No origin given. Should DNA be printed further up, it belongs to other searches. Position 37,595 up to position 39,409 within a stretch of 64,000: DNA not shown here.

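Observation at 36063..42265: Peptide-type ABC importer operon lacking ATPase genes, with a signal-anchored beta-CASP MBL nuclease inserted between the binding protein and the permeases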

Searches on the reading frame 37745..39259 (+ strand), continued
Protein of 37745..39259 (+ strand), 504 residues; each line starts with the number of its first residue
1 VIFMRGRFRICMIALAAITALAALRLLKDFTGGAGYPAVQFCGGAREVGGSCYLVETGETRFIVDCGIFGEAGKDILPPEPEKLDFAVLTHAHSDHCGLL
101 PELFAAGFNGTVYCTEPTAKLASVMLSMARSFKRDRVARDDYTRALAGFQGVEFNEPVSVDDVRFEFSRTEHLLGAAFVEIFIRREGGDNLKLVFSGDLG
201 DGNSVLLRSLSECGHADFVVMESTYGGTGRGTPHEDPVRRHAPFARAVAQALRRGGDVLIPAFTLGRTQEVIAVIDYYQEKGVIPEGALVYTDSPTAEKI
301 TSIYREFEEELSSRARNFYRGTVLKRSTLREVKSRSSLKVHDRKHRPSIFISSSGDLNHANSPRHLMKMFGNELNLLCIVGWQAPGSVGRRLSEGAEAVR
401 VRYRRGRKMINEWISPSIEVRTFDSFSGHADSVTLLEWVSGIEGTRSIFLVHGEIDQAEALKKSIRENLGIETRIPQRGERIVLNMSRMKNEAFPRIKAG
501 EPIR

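Call 47: search_solved_structures(query=window:37754-39256:+, max_evalue=1e-49, show_alignments=2)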
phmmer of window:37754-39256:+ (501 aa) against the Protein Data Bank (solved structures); distinct sequences matched with E-value up to 1e-49: 2.
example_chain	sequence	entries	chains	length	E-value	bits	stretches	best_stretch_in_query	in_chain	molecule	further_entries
2xr1_A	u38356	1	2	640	2.3e-51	178.1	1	27-473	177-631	CLEAVAGE AND POLYADENYLATION SPECIFICITY FACTOR 100 KD SUBUNIT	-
2dkf_A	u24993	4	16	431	4.5e-50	173.8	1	39-476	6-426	metallo-beta-lactamase superfamily protein | Ribonuclease TTHA0252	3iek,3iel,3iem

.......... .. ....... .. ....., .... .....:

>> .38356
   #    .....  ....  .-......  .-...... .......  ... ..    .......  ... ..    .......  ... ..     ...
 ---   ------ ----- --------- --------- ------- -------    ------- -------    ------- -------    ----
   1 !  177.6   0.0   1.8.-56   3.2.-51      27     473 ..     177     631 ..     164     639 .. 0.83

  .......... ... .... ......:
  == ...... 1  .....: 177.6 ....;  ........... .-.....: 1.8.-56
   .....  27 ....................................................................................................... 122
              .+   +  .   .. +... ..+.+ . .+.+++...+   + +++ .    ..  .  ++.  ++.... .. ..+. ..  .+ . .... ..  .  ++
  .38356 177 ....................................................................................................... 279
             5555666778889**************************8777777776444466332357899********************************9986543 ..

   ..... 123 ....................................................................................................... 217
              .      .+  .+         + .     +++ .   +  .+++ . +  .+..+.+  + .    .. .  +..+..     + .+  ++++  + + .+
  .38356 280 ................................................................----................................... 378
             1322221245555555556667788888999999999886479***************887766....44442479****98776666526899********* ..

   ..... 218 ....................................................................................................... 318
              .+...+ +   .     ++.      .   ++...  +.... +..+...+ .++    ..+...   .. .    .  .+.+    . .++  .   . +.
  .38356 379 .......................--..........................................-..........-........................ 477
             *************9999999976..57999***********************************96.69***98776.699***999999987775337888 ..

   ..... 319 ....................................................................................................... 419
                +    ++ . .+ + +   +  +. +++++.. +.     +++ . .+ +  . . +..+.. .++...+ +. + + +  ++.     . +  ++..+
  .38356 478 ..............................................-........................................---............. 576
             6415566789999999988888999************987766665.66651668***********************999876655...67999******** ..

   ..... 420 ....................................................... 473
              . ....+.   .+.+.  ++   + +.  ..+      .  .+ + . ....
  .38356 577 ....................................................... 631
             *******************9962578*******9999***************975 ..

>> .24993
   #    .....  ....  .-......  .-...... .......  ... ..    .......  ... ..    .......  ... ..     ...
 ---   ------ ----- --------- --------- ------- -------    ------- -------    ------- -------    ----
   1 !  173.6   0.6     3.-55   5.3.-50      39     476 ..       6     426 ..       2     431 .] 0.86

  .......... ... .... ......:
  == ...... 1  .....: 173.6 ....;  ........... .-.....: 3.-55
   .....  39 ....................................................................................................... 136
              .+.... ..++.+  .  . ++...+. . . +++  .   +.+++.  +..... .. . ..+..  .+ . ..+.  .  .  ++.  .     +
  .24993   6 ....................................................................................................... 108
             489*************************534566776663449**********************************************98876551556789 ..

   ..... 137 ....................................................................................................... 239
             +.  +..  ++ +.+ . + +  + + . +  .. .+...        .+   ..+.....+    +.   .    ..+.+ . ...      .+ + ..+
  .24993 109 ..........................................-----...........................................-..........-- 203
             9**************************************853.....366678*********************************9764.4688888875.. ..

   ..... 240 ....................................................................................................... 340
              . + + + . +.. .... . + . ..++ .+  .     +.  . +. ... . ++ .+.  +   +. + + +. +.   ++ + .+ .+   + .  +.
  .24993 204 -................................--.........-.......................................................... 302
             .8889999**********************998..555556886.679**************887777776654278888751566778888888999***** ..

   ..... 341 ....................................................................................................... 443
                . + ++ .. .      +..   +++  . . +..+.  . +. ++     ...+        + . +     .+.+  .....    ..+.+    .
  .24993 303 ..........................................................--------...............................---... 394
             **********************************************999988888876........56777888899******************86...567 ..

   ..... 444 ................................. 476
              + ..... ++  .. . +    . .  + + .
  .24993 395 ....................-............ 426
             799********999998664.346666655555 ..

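Call 66: predict_structure(alignment_id=A1)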
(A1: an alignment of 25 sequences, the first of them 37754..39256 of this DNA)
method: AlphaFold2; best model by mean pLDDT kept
length: 501 residues; sequences in the alignment: 25
mean_pLDDT: 86.1   pTM: 0.84
mean pLDDT of the five models: 86.1, 85.0, 84.5, 82.6, 80.1
residues with pLDDT >= 90: 287; 70-90: 153; 50-70: 39; < 50: 22
segments of 3 or more residues with pLDDT < 50: 25-29, 485-501
pLDDT, mean of each block of 10 residues (from residue 1): 81 87 52 85 70 93 75 87 95 90 96 95 78 83 95 95 89 93 84 88 90 93 69 84 98 95 92 96 93 91 92 88 88 67 87 87 93 92 91 94 91 95 87 92 91 91 94 91 54 36 35
secondary structure, 60 per line:
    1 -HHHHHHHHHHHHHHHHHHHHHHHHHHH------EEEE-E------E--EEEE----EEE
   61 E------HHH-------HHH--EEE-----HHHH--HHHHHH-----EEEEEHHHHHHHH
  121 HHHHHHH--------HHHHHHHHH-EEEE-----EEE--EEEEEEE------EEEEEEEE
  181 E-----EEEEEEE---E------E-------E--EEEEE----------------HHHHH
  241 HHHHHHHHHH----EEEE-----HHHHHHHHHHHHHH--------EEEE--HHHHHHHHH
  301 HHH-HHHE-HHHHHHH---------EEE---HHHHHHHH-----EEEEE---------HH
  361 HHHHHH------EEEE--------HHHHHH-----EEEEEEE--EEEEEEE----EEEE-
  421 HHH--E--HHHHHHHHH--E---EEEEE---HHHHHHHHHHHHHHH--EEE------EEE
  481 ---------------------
elements in order: H2-28 E35-38 E50-53 E58-61 E83-85 H91-94 H97-102 E108-112 H113-127 H136-144 E146-149 E155-157 E160-166 E173-181 E187-193 E215-219 H236-250 E255-258 H264-277 E286-289 H292-303 H310-316 E326-328 H332-339 E345-349 H359-366 E373-376 H385-390 E396-402 E405-411 E416-419 H429-437 E444-448 H452-466 E469-471 E478-480

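Call 68: fold_search(model_id=the predicted structure, library=pdb)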
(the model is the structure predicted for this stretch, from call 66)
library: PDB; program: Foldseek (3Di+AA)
matches with E <= 10: 989; with E <= 0.001: 320
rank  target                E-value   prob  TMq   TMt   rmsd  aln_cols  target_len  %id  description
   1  2ycb_B                1.9e-36  1.00  0.78  0.63   3.3       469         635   30  Structure of the archaeal beta-CASP protein with N-terminal KH domains from Methanothermobacter thermautotrophicus (released 2011-05-25)
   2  3af5                  2.4e-36  1.00  0.75  0.59   3.7       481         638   30  The crystal structure of an archaeal CPSF subunit, PH1404 from Pyrococcus horikoshii (released 2010-04-21)
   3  2dkf_A                2.9e-36  1.00  0.79  0.91   2.9       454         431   31  Crystal Structure of TTHA0252 from Thermus thermophilus HB8, a RNA Degradation Protein of the Metallo-beta-lactamase S (released 2006-12-05)
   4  3ie0_A                3.9e-36  1.00  0.79  0.91   2.8       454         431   31  Crystal Structure of S378Y mutant TTHA0252 from Thermus thermophilus HB8 (released 2009-08-04)
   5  3ie2_A                3.9e-36  1.00  0.79  0.91   2.8       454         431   31  Crystal Structure of H400V mutant TTHA0252 from Thermus thermophilus HB8 (released 2009-08-04)
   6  3idz_A                4.9e-36  1.00  0.79  0.91   2.9       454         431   31  Crystal Structure of S378Q mutant TTHA0252 from Thermus thermophilus HB8 (released 2009-08-04)
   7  3a4y_A                6.2e-36  1.00  0.78  0.91   2.9       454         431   31  Crystal Structure of H61A mutant TTHA0252 from Thermus thermophilus HB8 (released 2009-08-04)
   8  2ycb_A                7.4e-36  1.00  0.77  0.62   3.5       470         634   29  Structure of the archaeal beta-CASP protein with N-terminal KH domains from Methanothermobacter thermautotrophicus (released 2011-05-25)
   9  3af6_A                1.3e-35  1.00  0.75  0.60   3.6       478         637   29  The crystal structure of an archaeal CPSF subunit, PH1404 from Pyrococcus horikoshii complexed with RNA-analog (released 2010-04-21)
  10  3ie1_A                3.2e-35  1.00  0.79  0.91   2.8       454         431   31  Crystal structure of H380A mutant TTHA0252 from Thermus thermophilus HB8 complexed with RNA (released 2009-08-04)
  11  9bct_J                1.5e-34  1.00  0.78  0.61   3.1       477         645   28  Cryo-EM structure of Thermococcus kodakarensis FttA-dependent transcription pre-termination complex containing 44 nt R (released 2024-07-31)
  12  6m8q_A                1.5e-34  1.00  0.74  0.81   3.9       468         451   24  Cleavage and Polyadenylation Specificity Factor Subunit 3 (CPSF3) in complex with NVP-LTM531 (released 2019-11-27)
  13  6v4x_H                3.4e-34  1.00  0.79  0.79   3.2       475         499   25  Cryo-EM structure of an active human histone pre-mRNA 3'-end processing machinery at 3.2 Angstrom resolution (released 2020-02-19)
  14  2xr1_B                7.7e-34  1.00  0.78  0.64   3.4       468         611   27  DIMERIC ARCHAEAL CLEAVAGE AND POLYADENYLATION SPECIFICITY FACTOR WITH N-TERMINAL KH DOMAINS (KH-CPSF) FROM METHANOSARC (released 2010-10-06)
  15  9nh6_H                1.1e-33  1.00  0.78  0.64   3.1       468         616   24  CRYO-EM STRUCTURE OF HUMAN U7 SNRNP WITH METHYLATED noncleavable H2A* SUBSTRATE PRE-MRNA (COMPOSITE MAP) (released 2026-01-21)
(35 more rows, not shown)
